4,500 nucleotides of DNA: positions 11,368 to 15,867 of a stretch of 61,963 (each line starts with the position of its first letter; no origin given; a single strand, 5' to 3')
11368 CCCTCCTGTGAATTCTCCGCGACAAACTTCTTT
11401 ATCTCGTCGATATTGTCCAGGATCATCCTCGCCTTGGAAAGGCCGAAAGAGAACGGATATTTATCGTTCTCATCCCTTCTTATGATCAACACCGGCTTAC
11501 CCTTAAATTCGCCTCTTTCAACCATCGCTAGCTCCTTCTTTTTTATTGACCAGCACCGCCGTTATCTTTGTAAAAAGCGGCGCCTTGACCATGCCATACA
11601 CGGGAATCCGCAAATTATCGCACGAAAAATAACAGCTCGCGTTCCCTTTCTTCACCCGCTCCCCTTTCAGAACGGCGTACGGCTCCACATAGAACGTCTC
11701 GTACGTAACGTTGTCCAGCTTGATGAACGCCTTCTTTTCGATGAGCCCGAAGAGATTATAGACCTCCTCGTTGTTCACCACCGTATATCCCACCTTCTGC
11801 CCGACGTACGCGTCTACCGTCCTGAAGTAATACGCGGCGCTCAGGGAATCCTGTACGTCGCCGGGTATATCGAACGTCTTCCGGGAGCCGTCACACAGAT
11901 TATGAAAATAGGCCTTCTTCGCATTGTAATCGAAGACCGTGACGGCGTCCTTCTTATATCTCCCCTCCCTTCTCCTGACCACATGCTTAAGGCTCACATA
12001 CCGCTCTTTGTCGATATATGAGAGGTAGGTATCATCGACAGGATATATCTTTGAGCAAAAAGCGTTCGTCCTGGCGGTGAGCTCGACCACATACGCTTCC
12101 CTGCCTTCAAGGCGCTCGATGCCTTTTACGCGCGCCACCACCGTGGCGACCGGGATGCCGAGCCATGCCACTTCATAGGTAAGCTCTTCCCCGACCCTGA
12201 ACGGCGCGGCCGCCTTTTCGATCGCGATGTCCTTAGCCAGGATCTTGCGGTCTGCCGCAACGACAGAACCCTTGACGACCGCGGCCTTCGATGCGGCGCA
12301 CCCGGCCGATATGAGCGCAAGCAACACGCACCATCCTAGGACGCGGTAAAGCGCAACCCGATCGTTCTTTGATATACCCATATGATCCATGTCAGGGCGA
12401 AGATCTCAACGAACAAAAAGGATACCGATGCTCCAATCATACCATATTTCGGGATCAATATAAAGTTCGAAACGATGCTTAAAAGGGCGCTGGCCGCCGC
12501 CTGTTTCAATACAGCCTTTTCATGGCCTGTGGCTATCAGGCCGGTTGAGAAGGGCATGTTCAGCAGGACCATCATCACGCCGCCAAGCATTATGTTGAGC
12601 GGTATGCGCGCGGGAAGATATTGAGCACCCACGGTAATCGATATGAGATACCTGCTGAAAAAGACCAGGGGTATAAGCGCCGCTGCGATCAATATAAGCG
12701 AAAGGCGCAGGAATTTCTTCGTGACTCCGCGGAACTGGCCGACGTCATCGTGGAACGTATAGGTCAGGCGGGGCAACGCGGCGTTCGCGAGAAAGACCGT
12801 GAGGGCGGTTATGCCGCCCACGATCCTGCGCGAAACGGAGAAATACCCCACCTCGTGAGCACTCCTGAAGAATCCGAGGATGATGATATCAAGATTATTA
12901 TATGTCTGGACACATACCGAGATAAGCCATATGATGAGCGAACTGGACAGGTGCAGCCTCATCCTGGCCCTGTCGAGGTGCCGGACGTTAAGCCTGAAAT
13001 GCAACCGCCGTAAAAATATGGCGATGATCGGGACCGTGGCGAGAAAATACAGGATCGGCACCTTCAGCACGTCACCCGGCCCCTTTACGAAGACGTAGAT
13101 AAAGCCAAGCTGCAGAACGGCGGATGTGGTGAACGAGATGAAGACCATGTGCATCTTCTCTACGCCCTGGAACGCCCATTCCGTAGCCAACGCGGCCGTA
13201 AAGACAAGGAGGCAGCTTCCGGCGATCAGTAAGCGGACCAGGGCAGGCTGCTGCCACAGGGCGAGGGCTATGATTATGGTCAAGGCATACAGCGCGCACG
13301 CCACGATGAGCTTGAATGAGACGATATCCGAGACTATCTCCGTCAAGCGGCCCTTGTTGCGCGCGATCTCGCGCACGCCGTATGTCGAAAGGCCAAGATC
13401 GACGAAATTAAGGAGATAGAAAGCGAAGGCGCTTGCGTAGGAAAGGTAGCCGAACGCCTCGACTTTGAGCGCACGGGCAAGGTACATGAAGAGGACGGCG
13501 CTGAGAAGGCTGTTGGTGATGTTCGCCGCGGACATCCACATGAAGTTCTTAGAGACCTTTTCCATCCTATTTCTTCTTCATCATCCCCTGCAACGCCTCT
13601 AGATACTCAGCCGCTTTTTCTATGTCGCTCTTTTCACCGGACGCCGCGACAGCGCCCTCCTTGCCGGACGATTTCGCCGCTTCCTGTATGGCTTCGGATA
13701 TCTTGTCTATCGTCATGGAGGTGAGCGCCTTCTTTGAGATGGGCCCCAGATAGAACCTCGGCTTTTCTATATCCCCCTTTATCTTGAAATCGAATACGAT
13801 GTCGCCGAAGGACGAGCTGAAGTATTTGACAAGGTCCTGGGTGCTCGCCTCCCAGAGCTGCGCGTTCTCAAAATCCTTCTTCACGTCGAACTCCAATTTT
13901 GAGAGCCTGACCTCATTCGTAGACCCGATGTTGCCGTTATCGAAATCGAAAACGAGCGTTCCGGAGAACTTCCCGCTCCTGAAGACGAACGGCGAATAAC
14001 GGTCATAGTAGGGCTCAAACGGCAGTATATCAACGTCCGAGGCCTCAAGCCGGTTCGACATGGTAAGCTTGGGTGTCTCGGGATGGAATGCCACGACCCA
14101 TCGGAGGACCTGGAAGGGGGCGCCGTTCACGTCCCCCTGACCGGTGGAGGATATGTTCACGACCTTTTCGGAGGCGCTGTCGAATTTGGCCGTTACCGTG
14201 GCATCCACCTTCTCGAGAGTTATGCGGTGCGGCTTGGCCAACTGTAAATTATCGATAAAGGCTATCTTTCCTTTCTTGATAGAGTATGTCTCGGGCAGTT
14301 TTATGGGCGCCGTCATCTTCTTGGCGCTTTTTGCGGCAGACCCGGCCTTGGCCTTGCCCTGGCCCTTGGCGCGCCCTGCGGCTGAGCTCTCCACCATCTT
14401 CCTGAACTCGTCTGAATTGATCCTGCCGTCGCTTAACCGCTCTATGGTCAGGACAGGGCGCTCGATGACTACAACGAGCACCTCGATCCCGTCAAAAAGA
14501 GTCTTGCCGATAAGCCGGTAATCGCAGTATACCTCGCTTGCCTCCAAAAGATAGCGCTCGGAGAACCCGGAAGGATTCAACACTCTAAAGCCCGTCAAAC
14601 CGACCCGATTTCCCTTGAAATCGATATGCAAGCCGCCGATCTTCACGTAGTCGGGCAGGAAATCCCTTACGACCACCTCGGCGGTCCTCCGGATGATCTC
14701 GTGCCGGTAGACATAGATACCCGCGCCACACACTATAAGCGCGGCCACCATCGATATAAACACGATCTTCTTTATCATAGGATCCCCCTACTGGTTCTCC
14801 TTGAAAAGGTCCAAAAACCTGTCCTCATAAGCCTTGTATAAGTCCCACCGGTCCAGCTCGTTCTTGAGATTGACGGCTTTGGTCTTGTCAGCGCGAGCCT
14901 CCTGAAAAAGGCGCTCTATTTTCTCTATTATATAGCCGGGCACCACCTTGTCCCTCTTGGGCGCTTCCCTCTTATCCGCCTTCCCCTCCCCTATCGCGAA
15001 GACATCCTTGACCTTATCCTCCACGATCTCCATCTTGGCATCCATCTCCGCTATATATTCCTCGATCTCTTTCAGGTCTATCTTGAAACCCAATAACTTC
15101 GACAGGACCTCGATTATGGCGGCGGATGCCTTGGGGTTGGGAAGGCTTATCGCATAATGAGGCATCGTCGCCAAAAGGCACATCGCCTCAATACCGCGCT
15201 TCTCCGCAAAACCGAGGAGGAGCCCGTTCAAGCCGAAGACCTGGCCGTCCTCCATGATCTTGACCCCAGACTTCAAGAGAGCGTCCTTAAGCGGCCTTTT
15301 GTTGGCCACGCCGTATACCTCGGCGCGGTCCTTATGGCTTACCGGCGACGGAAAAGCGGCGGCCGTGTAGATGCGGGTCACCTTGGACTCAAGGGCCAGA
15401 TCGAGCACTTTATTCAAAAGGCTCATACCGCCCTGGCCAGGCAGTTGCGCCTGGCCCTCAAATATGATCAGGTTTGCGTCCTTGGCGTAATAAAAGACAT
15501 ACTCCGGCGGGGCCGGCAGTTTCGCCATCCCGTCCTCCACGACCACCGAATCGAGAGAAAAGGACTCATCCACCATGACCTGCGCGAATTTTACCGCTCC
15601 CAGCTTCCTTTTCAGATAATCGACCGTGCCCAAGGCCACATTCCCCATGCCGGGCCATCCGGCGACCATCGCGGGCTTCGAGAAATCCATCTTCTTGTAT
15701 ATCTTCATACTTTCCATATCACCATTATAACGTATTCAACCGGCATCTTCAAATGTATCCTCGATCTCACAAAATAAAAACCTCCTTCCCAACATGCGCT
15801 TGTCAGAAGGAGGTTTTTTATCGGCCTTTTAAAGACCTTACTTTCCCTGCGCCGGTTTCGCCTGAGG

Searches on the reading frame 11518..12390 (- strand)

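Call 70: search_protein_families(library=pfam, proteins=[window:11518-12390:-], max_evalue=0.000001)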
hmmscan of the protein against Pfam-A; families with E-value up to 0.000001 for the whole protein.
window:11518-12390:- (290 aa): 1 family
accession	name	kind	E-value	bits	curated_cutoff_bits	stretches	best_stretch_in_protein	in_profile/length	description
PF11306.15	DUF3108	-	5.2e-26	92.2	26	1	71-265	1-194/209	Protein of unknown function (DUF3108)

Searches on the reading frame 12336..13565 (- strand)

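Call 70: search_protein_families(library=pfam, proteins=[window:12336-13565:-], max_evalue=0.000001)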
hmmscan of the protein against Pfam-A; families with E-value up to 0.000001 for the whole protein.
window:12336-13565:- (409 aa): 2 families
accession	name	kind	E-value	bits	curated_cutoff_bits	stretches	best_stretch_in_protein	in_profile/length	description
PF01943.22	Polysacc_synt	-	3.3e-29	102.6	28.2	1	5-268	2-271/274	Polysaccharide biosynthesis protein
PF13440.11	Polysacc_synt_3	-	1.2e-11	44.8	23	1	29-319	2-291/293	Polysaccharide biosynthesis protein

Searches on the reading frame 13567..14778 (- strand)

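Call 71: search_protein_families(library=pfam, proteins=[window:13567-14778:-], max_evalue=0.000001)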
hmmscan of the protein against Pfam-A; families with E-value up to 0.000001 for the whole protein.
window:13567-14778:- (403 aa): 1 family
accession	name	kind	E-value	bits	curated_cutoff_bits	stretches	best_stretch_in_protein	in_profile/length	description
PF05359.17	DUF748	-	8.3e-14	51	50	1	3-302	15-282/1037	Domain of Unknown Function (DUF748)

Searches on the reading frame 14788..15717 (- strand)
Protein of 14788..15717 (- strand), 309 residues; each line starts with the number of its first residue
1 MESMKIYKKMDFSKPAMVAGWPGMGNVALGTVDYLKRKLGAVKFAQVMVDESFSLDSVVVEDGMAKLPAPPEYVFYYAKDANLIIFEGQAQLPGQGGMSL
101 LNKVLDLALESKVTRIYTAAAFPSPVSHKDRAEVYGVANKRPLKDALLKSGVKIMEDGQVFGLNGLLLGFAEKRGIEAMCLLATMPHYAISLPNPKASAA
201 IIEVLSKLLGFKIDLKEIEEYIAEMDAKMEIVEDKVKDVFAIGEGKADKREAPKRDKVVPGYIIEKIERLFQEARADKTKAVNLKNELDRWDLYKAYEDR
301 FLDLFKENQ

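Call 71: search_protein_families(library=pfam, proteins=[window:14788-15717:-], max_evalue=0.000001)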
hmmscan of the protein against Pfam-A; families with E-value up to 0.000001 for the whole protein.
window:14788-15717:- (309 aa): 1 family
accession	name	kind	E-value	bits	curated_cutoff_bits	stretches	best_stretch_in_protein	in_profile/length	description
PF09754.15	PAC2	-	9.4e-40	137.1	25.8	1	17-230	1-212/215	PAC2 family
